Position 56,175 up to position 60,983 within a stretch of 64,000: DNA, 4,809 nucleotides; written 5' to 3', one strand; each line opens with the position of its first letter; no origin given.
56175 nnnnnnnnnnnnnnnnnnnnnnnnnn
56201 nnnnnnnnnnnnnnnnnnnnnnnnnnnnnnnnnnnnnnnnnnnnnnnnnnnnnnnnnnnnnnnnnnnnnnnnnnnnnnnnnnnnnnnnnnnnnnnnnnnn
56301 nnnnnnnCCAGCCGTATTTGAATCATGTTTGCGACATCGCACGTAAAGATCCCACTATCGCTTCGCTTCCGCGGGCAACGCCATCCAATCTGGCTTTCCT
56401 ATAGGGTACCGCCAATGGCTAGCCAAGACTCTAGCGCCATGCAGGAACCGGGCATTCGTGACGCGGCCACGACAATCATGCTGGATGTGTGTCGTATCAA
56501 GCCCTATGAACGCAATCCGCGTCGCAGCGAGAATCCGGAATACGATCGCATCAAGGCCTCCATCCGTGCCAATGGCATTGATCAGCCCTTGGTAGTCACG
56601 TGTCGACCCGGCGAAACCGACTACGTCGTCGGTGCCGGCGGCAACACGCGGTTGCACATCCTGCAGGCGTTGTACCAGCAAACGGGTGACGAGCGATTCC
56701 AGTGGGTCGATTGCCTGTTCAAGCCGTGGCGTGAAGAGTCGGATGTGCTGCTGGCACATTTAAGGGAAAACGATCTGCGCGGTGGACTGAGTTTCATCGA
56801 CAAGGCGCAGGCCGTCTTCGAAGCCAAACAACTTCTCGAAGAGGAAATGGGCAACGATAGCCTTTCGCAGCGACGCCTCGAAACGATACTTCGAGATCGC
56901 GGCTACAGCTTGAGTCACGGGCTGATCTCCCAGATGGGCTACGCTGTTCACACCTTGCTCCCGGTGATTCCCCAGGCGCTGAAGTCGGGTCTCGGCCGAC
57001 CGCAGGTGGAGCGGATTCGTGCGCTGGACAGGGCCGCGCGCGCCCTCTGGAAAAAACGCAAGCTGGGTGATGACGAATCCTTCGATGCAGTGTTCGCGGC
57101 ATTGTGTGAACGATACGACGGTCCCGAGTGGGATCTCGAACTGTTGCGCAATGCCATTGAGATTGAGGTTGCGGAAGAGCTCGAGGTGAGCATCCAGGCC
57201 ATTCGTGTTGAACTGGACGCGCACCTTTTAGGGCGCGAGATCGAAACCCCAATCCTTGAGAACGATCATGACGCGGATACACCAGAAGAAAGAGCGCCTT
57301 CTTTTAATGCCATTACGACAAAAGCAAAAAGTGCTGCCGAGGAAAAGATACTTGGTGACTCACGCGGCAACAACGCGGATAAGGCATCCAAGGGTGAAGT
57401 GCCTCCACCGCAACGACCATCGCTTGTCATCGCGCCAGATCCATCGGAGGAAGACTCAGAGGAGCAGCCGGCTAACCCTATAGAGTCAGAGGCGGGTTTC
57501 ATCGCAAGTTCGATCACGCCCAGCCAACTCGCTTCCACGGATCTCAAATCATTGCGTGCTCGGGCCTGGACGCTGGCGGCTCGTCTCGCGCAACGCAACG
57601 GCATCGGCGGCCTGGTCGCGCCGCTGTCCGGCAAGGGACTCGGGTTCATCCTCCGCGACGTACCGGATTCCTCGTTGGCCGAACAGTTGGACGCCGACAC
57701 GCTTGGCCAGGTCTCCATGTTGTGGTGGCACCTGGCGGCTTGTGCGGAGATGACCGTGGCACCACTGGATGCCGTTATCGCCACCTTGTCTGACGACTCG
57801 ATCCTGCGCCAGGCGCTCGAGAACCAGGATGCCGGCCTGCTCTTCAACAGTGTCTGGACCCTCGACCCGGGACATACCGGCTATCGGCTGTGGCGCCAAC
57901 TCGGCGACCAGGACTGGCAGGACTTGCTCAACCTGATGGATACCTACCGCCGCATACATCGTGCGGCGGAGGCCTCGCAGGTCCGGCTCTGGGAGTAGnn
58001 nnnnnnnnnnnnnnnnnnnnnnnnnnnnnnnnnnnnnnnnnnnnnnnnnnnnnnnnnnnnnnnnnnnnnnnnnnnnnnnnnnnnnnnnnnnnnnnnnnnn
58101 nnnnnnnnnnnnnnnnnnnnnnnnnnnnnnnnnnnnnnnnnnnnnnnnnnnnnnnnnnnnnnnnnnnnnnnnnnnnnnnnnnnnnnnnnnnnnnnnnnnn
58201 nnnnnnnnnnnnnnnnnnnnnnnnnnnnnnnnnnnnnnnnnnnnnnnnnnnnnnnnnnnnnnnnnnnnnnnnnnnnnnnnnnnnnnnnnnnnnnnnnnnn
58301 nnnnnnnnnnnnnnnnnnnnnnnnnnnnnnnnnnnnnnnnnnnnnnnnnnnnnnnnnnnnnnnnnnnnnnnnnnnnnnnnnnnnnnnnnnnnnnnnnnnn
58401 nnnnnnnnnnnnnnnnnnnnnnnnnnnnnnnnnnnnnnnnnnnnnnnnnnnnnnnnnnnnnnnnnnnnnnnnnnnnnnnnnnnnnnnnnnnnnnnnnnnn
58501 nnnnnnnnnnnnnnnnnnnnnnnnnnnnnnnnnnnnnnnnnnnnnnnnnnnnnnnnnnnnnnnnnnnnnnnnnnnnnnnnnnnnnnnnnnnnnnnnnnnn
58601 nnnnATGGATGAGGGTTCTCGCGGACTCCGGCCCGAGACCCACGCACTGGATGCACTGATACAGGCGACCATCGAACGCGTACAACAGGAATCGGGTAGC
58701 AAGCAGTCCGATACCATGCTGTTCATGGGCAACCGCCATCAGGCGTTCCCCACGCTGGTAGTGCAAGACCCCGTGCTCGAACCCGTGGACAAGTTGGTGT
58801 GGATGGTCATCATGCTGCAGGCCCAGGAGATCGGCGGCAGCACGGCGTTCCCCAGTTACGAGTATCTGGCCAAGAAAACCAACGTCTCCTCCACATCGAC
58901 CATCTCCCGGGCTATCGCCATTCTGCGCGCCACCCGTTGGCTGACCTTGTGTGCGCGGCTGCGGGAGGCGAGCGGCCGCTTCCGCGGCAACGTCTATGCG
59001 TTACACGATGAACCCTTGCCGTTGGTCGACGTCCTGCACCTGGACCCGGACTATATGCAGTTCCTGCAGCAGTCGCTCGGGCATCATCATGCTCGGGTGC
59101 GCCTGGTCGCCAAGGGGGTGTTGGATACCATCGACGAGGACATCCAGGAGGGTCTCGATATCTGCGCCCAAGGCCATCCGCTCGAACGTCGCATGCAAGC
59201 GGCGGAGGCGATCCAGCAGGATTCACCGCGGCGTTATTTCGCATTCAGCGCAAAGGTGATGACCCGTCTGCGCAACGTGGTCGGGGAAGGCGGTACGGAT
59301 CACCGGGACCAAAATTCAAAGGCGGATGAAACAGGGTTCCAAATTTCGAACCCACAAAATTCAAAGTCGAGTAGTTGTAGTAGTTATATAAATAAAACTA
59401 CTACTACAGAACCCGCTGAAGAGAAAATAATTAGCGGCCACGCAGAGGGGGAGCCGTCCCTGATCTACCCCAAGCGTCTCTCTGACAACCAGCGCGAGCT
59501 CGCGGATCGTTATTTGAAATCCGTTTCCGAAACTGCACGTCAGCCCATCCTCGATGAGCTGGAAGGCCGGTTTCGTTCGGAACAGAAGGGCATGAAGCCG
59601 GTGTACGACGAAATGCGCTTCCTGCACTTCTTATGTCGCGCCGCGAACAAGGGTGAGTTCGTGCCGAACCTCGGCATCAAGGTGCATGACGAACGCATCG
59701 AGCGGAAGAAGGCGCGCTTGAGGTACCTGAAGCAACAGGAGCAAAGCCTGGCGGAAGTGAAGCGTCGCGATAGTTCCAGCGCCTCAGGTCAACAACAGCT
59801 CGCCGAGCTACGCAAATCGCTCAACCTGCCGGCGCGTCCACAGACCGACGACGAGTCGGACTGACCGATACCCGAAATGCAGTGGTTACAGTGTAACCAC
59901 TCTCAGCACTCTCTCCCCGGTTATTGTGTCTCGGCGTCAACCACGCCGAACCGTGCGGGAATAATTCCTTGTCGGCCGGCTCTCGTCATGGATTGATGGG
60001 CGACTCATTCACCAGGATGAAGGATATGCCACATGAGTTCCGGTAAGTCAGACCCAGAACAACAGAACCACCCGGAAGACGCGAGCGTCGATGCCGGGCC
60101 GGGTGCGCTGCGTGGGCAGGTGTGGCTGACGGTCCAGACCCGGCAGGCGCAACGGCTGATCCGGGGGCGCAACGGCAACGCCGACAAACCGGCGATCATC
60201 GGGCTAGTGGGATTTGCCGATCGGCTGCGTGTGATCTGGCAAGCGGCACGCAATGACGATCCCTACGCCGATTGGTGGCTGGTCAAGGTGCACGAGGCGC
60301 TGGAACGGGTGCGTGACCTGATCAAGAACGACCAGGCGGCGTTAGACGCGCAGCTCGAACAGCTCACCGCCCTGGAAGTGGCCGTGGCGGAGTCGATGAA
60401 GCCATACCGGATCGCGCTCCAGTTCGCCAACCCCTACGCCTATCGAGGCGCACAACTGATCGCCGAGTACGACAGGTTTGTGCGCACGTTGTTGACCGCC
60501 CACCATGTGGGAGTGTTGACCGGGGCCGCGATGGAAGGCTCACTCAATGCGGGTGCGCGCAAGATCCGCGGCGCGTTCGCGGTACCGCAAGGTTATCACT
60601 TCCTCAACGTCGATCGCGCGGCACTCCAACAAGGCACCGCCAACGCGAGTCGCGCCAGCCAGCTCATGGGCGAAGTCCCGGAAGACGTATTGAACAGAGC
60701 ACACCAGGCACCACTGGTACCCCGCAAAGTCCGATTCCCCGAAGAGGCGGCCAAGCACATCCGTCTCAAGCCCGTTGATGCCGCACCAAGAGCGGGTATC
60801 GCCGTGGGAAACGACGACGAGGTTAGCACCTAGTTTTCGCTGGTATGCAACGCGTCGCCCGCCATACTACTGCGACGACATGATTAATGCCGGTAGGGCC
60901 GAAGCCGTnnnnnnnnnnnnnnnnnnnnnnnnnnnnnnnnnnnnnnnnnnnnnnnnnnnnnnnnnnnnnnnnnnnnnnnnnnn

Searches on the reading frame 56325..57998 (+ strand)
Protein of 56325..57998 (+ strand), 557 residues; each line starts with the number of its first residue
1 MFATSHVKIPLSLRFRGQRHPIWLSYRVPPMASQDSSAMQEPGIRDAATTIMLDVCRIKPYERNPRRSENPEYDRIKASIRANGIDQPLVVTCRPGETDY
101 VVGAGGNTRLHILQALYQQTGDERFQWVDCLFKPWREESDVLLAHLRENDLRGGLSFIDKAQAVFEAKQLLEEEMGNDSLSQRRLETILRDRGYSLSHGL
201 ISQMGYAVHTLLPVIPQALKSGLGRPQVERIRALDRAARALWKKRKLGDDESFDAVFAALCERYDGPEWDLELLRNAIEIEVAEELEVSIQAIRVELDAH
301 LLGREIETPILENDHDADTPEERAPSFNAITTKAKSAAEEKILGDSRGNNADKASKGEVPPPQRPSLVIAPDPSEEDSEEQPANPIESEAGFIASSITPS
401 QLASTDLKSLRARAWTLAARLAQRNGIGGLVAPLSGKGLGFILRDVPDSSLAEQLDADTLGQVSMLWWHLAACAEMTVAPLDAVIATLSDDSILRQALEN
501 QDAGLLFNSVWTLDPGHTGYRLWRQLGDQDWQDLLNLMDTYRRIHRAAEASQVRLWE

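Call 97: search_protein_families(library=ncbifam, proteins=[window:56325-57998:+], max_evalue=1e-10)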
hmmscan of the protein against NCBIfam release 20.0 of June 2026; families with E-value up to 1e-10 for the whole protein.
window:56325-57998:+ (557 aa): 1 family
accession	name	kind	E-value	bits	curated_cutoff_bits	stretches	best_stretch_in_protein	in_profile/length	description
TIGR03764.1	ICE_PFGI_1_parB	hypoth_equivalog_domain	2.1e-87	293.1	143.75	1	49-299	9-259/260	ParB family protein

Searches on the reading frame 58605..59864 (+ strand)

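Call 97: search_protein_families(library=ncbifam, proteins=[window:58605-59864:+], max_evalue=1e-10)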
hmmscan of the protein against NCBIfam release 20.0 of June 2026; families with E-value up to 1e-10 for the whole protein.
window:58605-59864:+ (419 aa): 1 family
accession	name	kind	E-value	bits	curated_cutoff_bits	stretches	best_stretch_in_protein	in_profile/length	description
NF040582.1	STY4528_fam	equivalog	5.1e-57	194.4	130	1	37-353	2-322/323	STY4528 family pathogenicity island replication protein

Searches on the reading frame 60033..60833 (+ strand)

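Call 97: search_protein_families(library=ncbifam, proteins=[window:60033-60833:+], max_evalue=1e-10)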
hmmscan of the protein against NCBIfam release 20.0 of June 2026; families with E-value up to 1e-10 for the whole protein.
window:60033-60833:+ (266 aa): 1 family
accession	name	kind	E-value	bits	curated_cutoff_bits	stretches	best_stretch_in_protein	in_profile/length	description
TIGR03761.1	ICE_PFL4669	equivalog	1.5e-56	191.3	110.7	1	24-226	1-206/216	PFL_4669 family integrating conjugative element protein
